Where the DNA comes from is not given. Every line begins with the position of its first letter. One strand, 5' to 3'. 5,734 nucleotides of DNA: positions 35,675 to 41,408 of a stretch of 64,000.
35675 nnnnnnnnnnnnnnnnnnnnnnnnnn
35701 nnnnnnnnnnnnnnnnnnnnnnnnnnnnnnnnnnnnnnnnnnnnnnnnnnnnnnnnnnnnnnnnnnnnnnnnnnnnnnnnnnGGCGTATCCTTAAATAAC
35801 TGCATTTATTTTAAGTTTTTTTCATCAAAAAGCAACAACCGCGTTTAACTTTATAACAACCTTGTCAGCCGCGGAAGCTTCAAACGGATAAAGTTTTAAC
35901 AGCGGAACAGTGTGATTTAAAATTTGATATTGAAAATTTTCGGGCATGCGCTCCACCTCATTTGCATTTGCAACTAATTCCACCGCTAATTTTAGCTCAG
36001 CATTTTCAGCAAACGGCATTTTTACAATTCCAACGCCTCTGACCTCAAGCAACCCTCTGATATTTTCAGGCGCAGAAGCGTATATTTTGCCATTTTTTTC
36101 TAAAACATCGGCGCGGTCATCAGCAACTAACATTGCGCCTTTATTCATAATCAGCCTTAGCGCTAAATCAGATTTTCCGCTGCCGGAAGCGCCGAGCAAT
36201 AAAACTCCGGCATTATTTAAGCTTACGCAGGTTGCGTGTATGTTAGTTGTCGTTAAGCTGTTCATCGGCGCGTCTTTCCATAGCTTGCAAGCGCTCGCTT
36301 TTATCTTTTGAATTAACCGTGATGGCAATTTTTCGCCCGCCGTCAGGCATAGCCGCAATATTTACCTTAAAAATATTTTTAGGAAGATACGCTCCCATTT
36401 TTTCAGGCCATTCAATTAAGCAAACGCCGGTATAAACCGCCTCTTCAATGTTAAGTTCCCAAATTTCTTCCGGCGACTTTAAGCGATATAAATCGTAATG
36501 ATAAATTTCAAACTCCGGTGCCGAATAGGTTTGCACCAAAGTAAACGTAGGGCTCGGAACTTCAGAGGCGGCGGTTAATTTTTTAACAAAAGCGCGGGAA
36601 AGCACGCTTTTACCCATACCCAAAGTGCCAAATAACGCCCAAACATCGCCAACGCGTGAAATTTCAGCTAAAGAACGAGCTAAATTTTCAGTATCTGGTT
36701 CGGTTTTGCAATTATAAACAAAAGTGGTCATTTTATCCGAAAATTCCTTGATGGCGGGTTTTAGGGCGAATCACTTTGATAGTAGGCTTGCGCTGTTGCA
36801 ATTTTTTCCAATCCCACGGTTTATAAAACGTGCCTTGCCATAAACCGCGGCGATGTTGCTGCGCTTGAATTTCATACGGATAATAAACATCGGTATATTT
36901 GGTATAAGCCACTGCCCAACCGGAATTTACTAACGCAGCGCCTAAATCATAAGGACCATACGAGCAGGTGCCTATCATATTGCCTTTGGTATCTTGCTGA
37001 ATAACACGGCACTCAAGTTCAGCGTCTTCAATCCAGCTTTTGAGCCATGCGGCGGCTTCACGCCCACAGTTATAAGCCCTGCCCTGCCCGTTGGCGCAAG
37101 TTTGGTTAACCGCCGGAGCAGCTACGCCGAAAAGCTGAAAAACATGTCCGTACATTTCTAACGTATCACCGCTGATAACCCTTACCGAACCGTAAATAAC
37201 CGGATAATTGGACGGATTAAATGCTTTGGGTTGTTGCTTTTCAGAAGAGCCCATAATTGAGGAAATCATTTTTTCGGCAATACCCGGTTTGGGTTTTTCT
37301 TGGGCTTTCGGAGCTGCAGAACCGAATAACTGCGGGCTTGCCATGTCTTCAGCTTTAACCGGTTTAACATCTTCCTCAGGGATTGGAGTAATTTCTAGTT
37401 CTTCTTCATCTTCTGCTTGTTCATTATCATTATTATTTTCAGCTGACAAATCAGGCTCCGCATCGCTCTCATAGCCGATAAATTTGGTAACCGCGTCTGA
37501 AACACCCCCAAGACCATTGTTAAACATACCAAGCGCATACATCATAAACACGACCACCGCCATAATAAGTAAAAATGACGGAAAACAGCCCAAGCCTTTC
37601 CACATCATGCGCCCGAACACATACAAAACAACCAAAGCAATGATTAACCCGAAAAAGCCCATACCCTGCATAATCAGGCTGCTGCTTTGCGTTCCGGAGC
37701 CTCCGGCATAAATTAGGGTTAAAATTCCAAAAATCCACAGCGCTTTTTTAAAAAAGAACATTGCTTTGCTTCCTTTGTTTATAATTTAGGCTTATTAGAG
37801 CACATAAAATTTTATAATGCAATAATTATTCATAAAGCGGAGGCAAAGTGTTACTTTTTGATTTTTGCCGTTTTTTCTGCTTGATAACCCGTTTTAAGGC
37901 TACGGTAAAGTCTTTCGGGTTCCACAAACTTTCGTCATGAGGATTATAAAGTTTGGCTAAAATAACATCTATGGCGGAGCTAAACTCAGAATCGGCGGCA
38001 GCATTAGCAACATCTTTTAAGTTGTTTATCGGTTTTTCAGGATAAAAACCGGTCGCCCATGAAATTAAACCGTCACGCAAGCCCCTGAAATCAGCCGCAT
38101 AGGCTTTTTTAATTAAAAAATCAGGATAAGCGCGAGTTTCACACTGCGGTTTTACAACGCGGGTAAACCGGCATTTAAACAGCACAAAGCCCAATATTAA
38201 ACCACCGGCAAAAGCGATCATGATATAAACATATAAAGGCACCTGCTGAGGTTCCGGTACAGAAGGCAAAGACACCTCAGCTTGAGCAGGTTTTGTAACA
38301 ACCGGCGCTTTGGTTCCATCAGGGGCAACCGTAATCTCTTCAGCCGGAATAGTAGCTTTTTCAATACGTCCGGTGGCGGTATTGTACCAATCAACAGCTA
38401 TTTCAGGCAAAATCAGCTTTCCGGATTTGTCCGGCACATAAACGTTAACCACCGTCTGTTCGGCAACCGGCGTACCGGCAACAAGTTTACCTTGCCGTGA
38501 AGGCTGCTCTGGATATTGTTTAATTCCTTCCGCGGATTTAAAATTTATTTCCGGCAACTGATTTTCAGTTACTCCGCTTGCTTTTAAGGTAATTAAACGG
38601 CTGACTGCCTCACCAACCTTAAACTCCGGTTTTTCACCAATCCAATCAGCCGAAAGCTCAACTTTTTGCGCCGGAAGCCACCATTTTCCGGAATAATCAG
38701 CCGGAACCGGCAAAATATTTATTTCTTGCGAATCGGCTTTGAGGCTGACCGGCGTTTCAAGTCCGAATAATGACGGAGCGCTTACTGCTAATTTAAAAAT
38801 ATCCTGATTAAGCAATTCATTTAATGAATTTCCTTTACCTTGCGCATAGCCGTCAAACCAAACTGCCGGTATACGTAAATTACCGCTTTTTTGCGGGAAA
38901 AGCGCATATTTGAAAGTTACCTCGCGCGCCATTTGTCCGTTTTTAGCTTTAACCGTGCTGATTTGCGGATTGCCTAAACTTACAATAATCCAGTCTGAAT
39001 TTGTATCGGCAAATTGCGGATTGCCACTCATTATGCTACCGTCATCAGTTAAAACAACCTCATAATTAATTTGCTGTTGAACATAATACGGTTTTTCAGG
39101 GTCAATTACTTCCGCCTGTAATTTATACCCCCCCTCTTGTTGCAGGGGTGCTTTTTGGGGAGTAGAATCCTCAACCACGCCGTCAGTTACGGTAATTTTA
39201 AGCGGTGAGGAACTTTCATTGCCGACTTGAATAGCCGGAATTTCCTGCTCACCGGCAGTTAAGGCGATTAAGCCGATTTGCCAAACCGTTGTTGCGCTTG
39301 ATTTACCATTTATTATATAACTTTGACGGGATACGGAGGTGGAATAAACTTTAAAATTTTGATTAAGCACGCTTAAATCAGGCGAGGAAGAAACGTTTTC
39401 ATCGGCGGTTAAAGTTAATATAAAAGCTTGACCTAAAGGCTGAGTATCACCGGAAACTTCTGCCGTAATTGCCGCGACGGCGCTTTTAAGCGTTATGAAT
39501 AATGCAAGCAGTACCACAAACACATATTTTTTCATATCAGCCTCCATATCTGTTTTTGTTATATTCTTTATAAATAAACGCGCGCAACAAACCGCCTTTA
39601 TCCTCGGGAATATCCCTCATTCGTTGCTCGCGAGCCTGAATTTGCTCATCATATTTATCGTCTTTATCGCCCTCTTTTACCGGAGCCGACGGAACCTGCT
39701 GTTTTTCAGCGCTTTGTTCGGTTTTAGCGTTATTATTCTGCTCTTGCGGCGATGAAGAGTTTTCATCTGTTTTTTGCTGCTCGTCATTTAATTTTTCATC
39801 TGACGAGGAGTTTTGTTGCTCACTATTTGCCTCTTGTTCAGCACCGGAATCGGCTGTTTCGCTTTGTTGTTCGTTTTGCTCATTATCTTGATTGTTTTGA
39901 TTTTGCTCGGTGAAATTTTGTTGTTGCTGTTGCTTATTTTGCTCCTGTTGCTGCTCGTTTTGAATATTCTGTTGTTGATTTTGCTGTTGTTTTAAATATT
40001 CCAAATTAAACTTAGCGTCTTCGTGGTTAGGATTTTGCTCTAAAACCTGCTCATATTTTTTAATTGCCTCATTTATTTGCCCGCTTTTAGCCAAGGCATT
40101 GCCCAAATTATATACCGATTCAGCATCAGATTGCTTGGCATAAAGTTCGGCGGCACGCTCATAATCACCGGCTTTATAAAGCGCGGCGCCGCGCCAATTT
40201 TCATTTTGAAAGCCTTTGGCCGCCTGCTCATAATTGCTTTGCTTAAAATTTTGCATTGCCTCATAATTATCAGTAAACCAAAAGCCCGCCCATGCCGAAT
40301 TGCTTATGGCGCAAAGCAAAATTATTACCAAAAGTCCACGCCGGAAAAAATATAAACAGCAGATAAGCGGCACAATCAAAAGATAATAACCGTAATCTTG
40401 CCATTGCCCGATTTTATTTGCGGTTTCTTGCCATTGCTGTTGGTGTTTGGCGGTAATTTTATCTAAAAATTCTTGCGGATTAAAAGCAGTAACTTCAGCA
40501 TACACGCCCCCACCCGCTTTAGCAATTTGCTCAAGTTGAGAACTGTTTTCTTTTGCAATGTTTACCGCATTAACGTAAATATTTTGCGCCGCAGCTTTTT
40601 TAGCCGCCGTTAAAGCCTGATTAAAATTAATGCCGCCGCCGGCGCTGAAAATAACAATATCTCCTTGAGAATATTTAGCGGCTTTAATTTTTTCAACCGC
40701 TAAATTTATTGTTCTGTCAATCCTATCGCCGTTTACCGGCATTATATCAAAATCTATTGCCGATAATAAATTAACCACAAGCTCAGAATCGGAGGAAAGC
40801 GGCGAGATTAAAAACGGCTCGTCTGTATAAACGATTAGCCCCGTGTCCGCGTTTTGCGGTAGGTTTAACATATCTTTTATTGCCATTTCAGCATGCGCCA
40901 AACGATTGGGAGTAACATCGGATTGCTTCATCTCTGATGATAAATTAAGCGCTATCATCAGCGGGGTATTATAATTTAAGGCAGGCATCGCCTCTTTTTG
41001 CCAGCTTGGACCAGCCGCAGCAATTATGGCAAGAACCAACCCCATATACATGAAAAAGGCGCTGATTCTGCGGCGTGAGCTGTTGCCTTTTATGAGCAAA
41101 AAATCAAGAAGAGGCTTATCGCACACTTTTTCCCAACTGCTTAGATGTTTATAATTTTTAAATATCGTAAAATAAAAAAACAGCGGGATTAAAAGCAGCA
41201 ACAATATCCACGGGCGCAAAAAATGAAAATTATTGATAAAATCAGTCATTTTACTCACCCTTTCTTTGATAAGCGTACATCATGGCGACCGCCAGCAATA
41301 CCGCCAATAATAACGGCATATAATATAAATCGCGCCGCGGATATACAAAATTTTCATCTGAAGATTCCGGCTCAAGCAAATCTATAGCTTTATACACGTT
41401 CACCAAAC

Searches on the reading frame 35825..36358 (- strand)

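Call 24: search_protein_families(library=pfam, proteins=[window:35825-36358:-], max_evalue=0.0001)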
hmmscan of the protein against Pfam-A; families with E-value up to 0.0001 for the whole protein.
window:35825-36358:- (177 aa): 1 family
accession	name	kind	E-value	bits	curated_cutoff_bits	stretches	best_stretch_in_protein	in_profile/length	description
PF07475.17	Hpr_kinase_C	-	9.8e-22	77.7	33.3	1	37-156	6-135/171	HPr Serine kinase C-terminal domain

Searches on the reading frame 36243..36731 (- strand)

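Call 24: search_protein_families(library=pfam, proteins=[window:36243-36731:-], max_evalue=0.0001)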
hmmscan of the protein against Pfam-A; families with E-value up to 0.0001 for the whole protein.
window:36243-36731:- (162 aa): 1 family
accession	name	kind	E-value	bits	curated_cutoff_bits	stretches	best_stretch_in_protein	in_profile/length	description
PF02367.23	TsaE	-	8.6e-35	119.9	26.6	1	9-133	2-126/128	Threonylcarbamoyl adenosine biosynthesis protein TsaE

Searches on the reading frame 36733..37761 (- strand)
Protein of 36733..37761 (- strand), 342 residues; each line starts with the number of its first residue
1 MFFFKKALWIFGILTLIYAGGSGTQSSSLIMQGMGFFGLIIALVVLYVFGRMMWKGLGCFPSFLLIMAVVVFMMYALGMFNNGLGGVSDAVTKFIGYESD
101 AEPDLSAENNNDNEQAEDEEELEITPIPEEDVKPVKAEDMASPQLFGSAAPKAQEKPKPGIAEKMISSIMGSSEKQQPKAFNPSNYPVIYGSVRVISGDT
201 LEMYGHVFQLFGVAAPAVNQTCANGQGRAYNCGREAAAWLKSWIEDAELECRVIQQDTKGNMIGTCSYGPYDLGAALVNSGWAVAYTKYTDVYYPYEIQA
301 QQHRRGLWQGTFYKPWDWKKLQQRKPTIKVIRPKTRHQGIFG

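Call 24: search_protein_families(library=pfam, proteins=[window:36733-37761:-], max_evalue=0.0001)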
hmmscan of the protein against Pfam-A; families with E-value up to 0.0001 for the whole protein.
window:36733-37761:- (342 aa): 1 family
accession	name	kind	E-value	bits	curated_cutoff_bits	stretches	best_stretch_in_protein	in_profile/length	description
PF00565.23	SNase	-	2.1e-09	38.2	21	1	209-309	3-106/107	Staphylococcal nuclease homologue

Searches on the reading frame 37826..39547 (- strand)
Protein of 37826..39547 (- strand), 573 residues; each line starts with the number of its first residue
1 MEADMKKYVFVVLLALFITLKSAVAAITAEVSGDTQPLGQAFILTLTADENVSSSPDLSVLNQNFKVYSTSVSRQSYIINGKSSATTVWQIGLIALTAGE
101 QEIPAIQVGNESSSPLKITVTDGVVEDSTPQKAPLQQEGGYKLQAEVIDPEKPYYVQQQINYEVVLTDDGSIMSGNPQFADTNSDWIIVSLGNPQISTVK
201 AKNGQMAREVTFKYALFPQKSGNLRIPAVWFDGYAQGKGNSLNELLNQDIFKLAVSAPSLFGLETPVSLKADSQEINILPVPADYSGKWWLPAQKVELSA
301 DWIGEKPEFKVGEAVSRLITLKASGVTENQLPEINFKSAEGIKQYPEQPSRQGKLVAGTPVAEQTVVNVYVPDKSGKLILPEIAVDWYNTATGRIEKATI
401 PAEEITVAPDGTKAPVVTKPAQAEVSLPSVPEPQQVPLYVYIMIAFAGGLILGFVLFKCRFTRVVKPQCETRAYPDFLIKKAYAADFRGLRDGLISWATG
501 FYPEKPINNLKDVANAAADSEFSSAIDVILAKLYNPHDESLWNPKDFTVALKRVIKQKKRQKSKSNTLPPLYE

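Call 24: search_protein_families(library=pfam, proteins=[window:37826-39547:-], max_evalue=0.0001)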
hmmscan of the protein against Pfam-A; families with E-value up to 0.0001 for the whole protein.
window:37826-39547:- (573 aa): 2 families
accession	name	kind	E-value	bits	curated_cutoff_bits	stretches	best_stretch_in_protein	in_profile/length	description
PF13584.12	BatD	-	2.8e-25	89.2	24.1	2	30-120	2-92/92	BatD DUF11 like domain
PF12584.13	TRAPPC10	-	8.9e-07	29.3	22.5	0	77-121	84-120/150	Trafficking protein particle complex subunit 10, TRAPPC10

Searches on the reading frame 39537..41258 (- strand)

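Call 24: search_protein_families(library=pfam, proteins=[window:39537-41258:-], max_evalue=0.0001)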
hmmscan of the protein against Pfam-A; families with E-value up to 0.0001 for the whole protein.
window:39537-41258:- (573 aa): 10 families
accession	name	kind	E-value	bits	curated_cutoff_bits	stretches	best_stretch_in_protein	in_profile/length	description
PF07719.23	TPR_2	-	3.7e-09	36.4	27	1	379-412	1-34/34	Tetratricopeptide repeat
PF14559.12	TPR_19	-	1.2e-07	32.4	25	1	360-415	1-61/68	Tetratricopeptide repeat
PF00515.34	TPR_1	-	1.2e-07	31.7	27.8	1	383-412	5-34/34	Tetratricopeptide repeat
PF13519.12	VWA_2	-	5e-07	30.7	27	1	100-206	1-105/107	von Willebrand factor type A domain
PF13414.12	TPR_11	-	4.1e-06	26.8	26.8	1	386-419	1-34/42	TPR repeat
PF13428.12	TPR_14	-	4.4e-06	27.3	23.5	0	382-418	4-40/44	Tetratricopeptide repeat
PF00092.34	VWA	-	7.5e-06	26.7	23.8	1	102-260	4-166/174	von Willebrand factor type A domain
PF13176.12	TPR_7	-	1.5e-05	25.1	27.9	0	383-411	3-31/36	Tetratricopeptide repeat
PF13432.12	TPR_16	-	2e-05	25.3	32.7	0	383-419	1-37/65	Tetratricopeptide repeat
PF13174.12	TPR_6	-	3.4e-05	24.7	26.3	0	381-412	2-33/33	Tetratricopeptide repeat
